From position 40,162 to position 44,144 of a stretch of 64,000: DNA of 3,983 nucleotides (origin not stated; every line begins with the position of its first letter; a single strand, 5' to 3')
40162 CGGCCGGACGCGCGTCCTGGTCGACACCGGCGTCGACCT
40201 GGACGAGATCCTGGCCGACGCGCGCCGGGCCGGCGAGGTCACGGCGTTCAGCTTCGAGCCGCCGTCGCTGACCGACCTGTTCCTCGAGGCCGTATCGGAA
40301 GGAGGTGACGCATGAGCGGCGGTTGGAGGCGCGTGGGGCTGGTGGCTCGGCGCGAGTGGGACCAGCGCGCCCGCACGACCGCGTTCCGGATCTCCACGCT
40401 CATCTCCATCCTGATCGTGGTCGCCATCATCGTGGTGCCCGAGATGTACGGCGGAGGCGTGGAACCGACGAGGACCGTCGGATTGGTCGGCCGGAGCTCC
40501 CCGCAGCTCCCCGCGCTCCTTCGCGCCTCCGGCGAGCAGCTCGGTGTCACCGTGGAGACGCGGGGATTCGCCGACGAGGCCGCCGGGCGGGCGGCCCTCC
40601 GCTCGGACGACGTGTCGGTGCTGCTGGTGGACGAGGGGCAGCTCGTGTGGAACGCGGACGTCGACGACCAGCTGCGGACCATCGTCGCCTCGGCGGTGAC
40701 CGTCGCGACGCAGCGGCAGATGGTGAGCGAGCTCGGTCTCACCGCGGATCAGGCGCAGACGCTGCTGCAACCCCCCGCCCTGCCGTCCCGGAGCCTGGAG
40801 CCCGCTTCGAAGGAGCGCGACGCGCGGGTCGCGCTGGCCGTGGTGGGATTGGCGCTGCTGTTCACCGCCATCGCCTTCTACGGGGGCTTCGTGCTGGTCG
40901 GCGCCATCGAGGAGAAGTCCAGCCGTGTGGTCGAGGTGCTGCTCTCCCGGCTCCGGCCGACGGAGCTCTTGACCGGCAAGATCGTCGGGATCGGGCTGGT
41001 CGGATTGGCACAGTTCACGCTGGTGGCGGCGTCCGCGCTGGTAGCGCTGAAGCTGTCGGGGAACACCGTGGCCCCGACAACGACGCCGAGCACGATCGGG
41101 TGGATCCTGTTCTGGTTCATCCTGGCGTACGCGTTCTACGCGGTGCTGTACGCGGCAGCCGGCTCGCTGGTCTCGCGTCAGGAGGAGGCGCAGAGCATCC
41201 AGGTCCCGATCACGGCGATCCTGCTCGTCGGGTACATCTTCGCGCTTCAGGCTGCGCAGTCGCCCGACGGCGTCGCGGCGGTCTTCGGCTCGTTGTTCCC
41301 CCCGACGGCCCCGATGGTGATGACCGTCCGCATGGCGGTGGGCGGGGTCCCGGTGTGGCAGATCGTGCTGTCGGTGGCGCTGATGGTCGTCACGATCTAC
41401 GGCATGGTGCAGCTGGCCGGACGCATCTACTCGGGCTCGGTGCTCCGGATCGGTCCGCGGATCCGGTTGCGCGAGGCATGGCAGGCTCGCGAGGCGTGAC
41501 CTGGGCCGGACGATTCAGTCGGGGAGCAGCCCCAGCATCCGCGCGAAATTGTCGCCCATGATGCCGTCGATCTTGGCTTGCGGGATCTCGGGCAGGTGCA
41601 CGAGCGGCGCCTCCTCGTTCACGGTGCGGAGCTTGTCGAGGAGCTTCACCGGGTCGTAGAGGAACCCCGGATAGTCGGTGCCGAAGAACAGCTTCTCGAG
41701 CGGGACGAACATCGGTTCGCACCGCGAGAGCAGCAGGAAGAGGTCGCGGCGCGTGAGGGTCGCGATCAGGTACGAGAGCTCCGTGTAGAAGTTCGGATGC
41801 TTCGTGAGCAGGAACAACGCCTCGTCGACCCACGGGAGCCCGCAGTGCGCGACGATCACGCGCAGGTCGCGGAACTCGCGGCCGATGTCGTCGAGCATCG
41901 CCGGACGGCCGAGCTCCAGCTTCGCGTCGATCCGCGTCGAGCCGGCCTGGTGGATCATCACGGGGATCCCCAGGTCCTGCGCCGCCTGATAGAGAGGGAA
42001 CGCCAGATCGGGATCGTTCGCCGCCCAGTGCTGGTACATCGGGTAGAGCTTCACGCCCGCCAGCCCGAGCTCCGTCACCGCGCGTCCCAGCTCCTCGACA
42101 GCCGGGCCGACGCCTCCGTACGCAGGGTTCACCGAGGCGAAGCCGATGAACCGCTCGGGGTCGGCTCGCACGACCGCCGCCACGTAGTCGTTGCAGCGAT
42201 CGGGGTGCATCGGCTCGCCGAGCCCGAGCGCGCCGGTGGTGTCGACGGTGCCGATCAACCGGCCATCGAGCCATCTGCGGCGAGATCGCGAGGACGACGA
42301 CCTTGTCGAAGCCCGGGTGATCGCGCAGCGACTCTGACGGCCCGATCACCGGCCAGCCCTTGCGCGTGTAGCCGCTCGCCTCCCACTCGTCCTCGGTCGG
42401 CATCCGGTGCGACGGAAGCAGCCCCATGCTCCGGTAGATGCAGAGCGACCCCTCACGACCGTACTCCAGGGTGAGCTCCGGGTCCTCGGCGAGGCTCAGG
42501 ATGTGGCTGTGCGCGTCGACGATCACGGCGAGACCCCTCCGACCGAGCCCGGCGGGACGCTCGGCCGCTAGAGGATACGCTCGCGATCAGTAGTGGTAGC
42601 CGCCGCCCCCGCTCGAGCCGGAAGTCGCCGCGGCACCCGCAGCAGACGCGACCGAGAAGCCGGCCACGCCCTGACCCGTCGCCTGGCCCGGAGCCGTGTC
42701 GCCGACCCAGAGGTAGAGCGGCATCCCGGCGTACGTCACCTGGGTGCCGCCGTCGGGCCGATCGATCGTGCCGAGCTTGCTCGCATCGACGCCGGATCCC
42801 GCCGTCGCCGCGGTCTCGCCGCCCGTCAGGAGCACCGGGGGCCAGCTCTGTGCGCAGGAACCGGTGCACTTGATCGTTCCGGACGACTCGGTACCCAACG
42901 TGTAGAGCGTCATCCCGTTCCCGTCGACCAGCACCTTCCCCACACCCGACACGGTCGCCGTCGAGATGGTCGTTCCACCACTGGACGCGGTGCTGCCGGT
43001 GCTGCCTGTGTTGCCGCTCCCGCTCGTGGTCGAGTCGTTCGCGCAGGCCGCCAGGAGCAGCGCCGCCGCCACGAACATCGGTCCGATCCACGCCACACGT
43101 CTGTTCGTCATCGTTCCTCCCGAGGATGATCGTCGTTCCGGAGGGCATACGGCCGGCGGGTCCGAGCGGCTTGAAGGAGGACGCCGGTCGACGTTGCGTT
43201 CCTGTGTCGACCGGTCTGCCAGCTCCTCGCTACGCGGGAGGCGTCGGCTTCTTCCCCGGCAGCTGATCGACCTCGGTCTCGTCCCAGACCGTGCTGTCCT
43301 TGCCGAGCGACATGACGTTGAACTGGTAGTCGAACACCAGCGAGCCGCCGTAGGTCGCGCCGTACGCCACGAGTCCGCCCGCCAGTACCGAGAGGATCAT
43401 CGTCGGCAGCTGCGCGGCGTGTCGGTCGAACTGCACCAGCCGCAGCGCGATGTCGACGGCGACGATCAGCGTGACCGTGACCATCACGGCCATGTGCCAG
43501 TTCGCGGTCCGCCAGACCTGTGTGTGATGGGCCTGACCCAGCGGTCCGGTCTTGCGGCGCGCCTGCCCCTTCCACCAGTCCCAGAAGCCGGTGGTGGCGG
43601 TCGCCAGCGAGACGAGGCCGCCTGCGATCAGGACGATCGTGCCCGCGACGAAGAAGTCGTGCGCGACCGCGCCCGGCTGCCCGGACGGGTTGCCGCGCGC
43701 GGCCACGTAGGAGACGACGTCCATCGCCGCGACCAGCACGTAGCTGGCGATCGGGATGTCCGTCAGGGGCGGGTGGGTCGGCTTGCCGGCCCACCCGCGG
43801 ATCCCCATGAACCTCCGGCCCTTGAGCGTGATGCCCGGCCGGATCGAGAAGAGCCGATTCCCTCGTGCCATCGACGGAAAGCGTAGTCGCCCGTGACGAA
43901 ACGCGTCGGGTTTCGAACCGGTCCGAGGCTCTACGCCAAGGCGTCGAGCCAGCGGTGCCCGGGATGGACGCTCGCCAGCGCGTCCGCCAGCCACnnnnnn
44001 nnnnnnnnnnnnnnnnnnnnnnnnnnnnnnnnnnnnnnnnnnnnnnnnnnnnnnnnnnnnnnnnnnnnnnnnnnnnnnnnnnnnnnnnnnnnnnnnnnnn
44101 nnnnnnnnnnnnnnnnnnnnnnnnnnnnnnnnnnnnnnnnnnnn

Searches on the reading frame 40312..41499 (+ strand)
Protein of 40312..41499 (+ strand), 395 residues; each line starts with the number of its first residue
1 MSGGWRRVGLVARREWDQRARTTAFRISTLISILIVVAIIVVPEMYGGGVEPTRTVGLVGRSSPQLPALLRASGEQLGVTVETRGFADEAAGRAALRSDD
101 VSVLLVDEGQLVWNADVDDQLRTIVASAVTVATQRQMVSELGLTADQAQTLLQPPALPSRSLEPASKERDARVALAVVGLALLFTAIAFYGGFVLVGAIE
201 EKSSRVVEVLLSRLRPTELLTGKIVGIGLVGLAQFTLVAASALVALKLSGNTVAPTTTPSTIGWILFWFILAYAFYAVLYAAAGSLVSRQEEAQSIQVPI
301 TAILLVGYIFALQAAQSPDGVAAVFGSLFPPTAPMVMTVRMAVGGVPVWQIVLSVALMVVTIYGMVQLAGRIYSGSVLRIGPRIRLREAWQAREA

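Call 39: search_protein_families(library=pfam, proteins=[window:40312-41499:+], max_evalue=0.001)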
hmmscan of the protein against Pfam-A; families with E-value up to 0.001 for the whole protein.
window:40312-41499:+ (395 aa): 1 family
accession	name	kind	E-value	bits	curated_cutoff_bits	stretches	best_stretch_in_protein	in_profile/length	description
PF12698.13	ABC2_membrane_3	-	4e-39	135.1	31.6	1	25-362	3-338/347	ABC-2 family transporter protein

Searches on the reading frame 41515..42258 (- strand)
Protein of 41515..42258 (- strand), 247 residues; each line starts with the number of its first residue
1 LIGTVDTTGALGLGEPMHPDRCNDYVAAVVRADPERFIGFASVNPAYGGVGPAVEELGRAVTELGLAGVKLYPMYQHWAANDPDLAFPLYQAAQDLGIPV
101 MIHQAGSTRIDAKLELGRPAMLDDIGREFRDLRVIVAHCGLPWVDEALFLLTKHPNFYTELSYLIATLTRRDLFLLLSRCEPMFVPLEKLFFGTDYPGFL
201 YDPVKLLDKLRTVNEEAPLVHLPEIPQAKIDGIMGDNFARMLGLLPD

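Call 39: search_protein_families(library=pfam, proteins=[window:41515-42258:-], max_evalue=0.001)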
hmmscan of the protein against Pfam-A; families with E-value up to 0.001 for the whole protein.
window:41515-42258:- (247 aa): 1 family
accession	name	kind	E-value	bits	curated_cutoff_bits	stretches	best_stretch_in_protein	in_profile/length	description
PF04909.20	Amidohydro_2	-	1.5e-33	117.3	26.4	1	21-244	64-289/289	Amidohydrolase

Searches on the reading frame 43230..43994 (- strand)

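Call 39: search_protein_families(library=pfam, proteins=[window:43230-43994:-], max_evalue=0.001)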
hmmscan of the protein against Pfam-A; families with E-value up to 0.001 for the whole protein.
window:43230-43994:- (254 aa): 1 family
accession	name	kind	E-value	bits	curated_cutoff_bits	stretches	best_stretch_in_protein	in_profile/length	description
PF09990.14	DUF2231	-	2.2e-13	50.9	26.4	1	70-227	1-137/139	Predicted membrane protein (DUF2231)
